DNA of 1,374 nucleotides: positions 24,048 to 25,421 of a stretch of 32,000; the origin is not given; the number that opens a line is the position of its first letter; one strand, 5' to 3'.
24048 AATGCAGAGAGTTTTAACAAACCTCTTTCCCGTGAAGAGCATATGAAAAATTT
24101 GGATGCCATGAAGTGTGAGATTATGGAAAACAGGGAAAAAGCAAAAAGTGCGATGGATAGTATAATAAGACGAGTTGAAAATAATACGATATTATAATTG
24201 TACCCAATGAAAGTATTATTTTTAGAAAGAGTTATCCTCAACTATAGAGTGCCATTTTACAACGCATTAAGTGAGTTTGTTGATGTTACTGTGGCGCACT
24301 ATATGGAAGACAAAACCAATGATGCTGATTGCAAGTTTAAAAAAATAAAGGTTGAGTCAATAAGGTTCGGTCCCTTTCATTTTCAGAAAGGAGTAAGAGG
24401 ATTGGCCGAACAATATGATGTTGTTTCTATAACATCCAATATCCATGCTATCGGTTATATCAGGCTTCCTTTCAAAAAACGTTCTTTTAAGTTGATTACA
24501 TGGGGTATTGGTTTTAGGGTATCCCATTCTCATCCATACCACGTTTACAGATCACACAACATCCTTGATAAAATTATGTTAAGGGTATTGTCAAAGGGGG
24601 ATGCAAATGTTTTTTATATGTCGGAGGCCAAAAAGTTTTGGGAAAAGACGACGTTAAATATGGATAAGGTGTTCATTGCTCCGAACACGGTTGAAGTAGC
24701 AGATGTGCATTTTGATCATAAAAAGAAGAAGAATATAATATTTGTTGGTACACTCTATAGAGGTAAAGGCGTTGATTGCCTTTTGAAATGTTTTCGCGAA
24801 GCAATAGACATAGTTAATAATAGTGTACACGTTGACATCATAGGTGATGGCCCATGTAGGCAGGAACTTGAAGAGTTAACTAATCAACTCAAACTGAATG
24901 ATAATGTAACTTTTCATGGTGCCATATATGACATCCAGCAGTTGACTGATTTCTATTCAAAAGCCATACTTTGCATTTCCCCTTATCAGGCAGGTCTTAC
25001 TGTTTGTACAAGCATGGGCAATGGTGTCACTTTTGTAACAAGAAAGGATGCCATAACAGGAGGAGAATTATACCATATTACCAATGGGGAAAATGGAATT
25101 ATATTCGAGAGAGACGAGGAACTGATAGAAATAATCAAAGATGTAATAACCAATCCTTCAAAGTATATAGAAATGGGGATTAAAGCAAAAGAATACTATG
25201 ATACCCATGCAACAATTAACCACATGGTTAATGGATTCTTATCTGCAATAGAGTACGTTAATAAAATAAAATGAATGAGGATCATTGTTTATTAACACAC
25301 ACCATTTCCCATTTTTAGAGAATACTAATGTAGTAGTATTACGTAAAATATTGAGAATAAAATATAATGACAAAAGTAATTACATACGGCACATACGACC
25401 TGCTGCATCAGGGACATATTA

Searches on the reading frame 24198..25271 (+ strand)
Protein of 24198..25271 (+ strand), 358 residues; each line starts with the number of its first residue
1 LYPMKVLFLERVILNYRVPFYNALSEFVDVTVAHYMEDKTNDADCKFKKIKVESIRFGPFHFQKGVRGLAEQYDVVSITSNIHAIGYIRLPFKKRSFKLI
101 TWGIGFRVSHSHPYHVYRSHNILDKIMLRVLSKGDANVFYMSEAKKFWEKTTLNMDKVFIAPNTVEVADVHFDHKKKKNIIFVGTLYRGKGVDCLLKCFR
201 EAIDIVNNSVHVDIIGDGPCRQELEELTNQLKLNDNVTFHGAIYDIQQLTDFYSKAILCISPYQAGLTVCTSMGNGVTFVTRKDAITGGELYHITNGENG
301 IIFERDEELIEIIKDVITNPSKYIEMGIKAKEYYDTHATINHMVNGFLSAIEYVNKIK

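Call 55: search_protein_families(library=pfam, proteins=[window:24198-25271:+], max_evalue=0.00001)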
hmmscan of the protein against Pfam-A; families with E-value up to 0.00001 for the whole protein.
window:24198-25271:+ (358 aa): 2 families
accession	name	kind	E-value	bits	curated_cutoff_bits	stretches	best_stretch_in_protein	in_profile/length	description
PF13692.12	Glyco_trans_1_4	-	6.1e-18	65.9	27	1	178-319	2-142/142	Glycosyl transferases group 1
PF00534.26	Glycos_transf_1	-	3.4e-17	63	26.4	1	174-332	12-171/172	Glycosyl transferases group 1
